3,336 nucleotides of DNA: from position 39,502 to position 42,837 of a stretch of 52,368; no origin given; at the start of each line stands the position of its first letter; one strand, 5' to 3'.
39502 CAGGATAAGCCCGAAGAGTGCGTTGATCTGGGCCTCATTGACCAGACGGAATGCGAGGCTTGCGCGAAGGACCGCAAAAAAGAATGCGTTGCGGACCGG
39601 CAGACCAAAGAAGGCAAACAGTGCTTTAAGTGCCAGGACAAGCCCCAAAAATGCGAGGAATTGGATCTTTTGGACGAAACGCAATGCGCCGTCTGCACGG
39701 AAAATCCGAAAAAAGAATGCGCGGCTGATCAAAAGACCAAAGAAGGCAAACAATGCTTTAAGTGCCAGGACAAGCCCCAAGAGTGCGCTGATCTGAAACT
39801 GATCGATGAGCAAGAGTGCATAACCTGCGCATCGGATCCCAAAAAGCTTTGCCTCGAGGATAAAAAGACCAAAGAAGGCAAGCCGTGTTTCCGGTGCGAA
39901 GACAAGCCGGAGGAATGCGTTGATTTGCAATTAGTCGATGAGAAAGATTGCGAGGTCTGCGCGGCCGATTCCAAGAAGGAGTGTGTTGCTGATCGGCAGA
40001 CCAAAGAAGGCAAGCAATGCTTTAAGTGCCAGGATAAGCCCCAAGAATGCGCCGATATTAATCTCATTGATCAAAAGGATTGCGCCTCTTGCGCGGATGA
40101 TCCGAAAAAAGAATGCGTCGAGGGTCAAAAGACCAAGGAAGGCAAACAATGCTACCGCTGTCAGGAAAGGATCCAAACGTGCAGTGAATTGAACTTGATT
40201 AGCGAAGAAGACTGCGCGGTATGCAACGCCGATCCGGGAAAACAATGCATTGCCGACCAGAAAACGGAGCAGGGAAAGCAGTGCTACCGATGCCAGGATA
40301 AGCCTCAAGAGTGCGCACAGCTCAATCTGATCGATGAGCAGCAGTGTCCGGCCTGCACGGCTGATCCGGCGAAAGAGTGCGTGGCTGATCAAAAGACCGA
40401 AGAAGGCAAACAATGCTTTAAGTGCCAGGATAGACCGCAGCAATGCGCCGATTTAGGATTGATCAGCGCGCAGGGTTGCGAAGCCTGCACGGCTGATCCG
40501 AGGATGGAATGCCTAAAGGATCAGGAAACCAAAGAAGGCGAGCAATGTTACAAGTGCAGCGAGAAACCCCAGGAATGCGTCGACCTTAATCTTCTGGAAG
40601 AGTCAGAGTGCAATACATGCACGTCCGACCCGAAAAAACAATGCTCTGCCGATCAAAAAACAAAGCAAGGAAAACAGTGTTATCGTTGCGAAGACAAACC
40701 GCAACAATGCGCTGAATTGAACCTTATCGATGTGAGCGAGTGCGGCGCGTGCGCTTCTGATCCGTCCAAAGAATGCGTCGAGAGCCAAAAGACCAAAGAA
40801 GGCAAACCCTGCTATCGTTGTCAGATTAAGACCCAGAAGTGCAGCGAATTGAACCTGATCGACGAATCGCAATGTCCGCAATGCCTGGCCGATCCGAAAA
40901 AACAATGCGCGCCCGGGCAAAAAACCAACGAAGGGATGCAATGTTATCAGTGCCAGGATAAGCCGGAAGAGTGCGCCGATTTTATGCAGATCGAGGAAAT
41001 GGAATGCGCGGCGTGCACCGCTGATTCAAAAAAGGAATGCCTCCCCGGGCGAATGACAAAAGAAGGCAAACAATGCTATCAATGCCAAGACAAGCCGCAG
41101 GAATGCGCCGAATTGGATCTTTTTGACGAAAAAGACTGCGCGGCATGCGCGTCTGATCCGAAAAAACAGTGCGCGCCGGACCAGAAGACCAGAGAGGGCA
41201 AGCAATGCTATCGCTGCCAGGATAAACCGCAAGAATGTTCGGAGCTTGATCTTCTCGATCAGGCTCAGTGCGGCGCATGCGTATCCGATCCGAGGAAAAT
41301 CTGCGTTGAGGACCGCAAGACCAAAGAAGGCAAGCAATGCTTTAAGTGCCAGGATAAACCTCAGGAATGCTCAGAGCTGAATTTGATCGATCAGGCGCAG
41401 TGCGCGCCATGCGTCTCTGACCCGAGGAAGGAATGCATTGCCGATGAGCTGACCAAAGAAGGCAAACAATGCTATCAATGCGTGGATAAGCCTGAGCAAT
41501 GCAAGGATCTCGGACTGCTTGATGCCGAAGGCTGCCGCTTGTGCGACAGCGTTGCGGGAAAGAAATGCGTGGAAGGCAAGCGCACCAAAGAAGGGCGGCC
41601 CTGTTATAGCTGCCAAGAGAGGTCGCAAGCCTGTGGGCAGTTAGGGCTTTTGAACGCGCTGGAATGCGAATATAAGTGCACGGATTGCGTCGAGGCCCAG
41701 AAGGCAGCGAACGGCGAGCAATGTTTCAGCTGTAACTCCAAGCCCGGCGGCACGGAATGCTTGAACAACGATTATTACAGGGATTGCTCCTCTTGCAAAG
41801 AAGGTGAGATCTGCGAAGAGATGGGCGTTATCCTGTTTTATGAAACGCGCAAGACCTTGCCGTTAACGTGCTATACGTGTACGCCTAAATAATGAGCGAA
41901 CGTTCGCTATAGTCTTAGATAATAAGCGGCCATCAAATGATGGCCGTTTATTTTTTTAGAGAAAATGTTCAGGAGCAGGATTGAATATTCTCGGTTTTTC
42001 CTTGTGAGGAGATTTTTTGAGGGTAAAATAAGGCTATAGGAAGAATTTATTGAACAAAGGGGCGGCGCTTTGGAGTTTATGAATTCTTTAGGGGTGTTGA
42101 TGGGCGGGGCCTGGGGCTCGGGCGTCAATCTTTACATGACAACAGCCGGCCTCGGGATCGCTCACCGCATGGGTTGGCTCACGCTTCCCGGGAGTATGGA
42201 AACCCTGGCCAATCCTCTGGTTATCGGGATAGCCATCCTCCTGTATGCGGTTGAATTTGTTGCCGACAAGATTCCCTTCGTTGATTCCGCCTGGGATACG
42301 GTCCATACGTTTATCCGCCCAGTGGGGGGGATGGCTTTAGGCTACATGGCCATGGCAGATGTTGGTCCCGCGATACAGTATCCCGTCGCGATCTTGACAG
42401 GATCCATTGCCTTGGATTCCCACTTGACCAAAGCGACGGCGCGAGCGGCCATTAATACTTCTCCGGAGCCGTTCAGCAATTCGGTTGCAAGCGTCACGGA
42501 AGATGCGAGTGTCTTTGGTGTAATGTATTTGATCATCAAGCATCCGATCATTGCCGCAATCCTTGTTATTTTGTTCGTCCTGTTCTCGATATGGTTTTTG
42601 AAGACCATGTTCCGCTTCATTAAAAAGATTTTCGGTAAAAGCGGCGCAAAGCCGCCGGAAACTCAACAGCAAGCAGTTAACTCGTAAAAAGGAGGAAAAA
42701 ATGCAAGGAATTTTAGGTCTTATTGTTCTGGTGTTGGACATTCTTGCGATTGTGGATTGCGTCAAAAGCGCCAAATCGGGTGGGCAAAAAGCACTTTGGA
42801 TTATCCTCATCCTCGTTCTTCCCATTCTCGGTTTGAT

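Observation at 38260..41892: Giant lipoprotein made of 24 tandem 44-residue six-cysteine modules (132-bp period, about 157 Cys)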

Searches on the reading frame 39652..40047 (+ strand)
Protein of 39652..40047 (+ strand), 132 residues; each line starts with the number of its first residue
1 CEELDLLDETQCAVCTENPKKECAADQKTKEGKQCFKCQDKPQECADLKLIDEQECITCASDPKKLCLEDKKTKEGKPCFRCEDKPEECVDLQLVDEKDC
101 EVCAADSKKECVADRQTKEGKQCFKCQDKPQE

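Call 25: search_protein_families(library=pfam, proteins=[window:39652-40047:+], max_evalue=10)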
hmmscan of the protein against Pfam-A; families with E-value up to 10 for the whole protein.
seq(132 aa): 0 families

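Call 51: predict_structure(alignment_id=A3)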
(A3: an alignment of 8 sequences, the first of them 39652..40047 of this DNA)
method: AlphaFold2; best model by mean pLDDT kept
length: 132 residues; sequences in the alignment: 8
mean_pLDDT: 92.8   pTM: 0.62
mean pLDDT of the five models: 92.8, 92.2, 91.8, 91.4, 90.0
residues with pLDDT >= 90: 113; 70-90: 18; 50-70: 1; < 50: 0
segments of 3 or more residues with pLDDT < 50: none
pLDDT, mean of each block of 10 residues (from residue 1): 90 90 93 93 93 96 94 95 94 94 91 94 93 70
secondary structure, 60 per line:
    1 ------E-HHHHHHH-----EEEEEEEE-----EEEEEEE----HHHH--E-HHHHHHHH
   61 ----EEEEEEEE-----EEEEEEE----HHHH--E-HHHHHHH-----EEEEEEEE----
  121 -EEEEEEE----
elements in order: H9-15 E21-28 E34-40 H45-48 H53-60 E65-72 E78-84 H89-92 H97-103 E109-116 E122-128

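Call 54: fold_search(model_id=the predicted structure, library=pdb)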
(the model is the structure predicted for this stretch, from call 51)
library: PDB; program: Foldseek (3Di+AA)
matches with E <= 10: 34; with E <= 0.001: 0
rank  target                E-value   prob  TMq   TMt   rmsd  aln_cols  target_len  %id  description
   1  4wiw_D                2.4e+00  0.08  0.13  0.05  12.6        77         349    9  Crystal structure of C-terminal domain of putative chitinase from Desulfitobacterium hafniense DCB-2 (released 2014-10-08)
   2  9rtt_A                4.1e+00  0.06  0.22  0.03  22.9       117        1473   15  Activated Elongation Complex with IWS1 and ELOF1 (released 2025-09-03)
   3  5xcc_A                4.6e+00  0.06  0.14  0.05  10.9        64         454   11  X-ray structure of Clostridium perfringens pili protein CppA (released 2018-02-28)
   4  9s3g_A                4.6e+00  0.05  0.23  0.03  21.4       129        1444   15  State 1 MAP3 RNA Pol II activated elongation complex with SETD2 and upstream hexasome (released 2025-11-12)
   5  3ou6_C                4.9e+00  0.03  0.16  0.12  12.4        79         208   14  DhpI-SAM complex (released 2010-10-27)
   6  3w6j_E                5.2e+00  0.06  0.18  0.16  12.2       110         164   11  Crystal structure of ScpAB core complex (released 2013-04-24)
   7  7lsw_E                5.2e+00  0.02  0.16  0.16  17.6       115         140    7  Structure of Full Beta-Hairpin LIR from FNIP2 Bound to GABARAP (released 2021-10-13)
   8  7lsw_F                5.8e+00  0.04  0.17  0.16  13.0        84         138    8  Structure of Full Beta-Hairpin LIR from FNIP2 Bound to GABARAP (released 2021-10-13)
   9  8cli_A                5.8e+00  0.02  0.18  0.06  20.7       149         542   11  TFIIIC TauB-DNA monomer (released 2023-06-21)
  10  4v4r_AY               6.1e+00  0.01  0.15  0.08  29.6       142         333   13  Crystal structure of the whole ribosomal complex. (released 2014-07-09)
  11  6vu7_B                6.5e+00  0.04  0.17  0.16  12.7        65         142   14  Crystal structure of YbjN, a putative transcription regulator from E. coli (released 2020-03-11)
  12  6vu7_A                6.5e+00  0.03  0.16  0.15  14.8        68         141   13  Crystal structure of YbjN, a putative transcription regulator from E. coli (released 2020-03-11)
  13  9qks_C                6.8e+00  0.03  0.17  0.12  17.3        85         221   16  B subtilis Type VIIb Core Unit (T7bCU) + DUF (released 2025-11-26)
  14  4etz_A                6.8e+00  0.02  0.14  0.08  15.2        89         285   10  Crystal Structure of PelD 158-CT from Pseudomonas aeruginosa PAO1 (released 2012-07-25)
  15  8rkd_B                7.2e+00  0.07  0.16  0.06  14.6        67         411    7  TadA/CpaF with AMPPNP (released 2024-08-14)
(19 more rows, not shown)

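Call 73: fold_search(model_id=the predicted structure, library=viral)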
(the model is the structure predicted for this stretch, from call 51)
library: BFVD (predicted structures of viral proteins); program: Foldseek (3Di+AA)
matches with E <= 10: 101; with E <= 0.001: 0
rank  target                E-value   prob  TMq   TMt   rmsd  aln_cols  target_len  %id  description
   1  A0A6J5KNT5            1.8e+00  0.03  0.14  0.15  13.2        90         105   18  Uncharacterized protein [uncultured Caudovirales phage]
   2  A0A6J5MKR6            1.9e+00  0.07  0.17  0.08  12.7        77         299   12  Bet_lambda, phage recombination protein Bet [uncultured Caudovirales phage]
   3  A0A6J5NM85            2.3e+00  0.06  0.16  0.20  12.0        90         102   12  Uncharacterized protein [uncultured Caudovirales phage]
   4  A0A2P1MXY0            2.9e+00  0.03  0.17  0.08  15.7       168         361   12  HNH nuclease domain-containing protein [Staphylococcus phage phiSA_BS1]
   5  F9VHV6                3.1e+00  0.35  0.21  0.49   3.2        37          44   16  (no name in the UniProt tables at hand)
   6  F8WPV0                3.1e+00  0.06  0.13  0.12  13.8        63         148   16  (no name in the UniProt tables at hand)
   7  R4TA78                3.2e+00  0.14  0.21  0.30  16.4        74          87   14  Uncharacterized protein [Haloarcula californiae tailed virus 2]
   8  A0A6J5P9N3            3.4e+00  0.09  0.15  0.08   7.9        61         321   11  Intramolecular chaperone auto-processing domain containing protein [uncultured Caudovirales phage]
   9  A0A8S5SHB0            3.4e+00  0.07  0.18  0.23  14.6        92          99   12  Uncharacterized protein [Siphoviridae sp. ctBCr48]
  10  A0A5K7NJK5            3.6e+00  0.02  0.15  0.06  17.1       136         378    5  (no name in the UniProt tables at hand)
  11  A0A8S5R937            3.8e+00  0.20  0.27  0.33   4.4        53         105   19  Short C-terminal domain [virus sp. cti5L29]
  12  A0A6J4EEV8            3.8e+00  0.03  0.14  0.21  15.4        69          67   13  Uncharacterized protein [Escherichia phage EK010]
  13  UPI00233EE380         4.1e+00  0.07  0.19  0.17  11.7        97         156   11  (no name look-up for this kind of identifier)
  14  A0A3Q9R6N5            4.1e+00  0.03  0.16  0.13  11.9        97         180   11  (no name in the UniProt tables at hand)
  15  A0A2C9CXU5            4.1e+00  0.01  0.15  0.12  17.3       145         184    7  Uncharacterized protein [Yersinia phage fHe-Yen9-04]
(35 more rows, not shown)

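Call 81: search_protein_families(library=ncbifam, proteins=[window:39652-40047:+], max_evalue=10)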
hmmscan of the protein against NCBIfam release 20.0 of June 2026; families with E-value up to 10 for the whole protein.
seq(132 aa): 1 family
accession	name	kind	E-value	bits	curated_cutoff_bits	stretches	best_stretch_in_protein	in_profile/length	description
TIGR04560.1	ribo_THX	equivalog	1.6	8.8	26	0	70-77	5-12/26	30S ribosomal protein THX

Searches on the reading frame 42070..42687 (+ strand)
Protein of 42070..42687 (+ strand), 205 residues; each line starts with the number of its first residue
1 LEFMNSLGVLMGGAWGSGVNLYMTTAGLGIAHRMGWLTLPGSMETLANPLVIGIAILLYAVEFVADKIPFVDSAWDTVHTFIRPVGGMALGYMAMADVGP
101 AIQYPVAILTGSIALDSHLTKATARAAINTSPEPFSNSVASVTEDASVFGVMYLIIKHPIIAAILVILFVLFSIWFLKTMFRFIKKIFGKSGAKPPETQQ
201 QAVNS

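Call 10: search_protein_families(library=pfam, proteins=[window:42070-42687:+], max_evalue=0.001)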
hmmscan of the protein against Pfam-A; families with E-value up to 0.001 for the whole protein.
window:42070-42687:+ (205 aa): 1 family
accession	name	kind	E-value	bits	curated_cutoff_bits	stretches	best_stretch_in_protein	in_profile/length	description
PF13548.11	DUF4126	-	1.2e-49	168.9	27.5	1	9-178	3-174/175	Domain of unknown function (DUF4126)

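Call 82: find_encoding_contigs(protein=window:42070-42687:+, flank=10000, max_places=5)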
Protein window:42070-42687:+ (205 aa): 1 contig read that carries it; 1 place shown.
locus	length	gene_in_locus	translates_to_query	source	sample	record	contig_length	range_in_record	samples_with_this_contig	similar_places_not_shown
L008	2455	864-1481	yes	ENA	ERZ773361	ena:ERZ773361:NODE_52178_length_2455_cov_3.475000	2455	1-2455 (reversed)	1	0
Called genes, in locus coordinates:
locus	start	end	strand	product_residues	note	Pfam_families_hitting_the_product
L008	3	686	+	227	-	?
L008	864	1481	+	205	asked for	PF13548:DUF4126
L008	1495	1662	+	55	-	-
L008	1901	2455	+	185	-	?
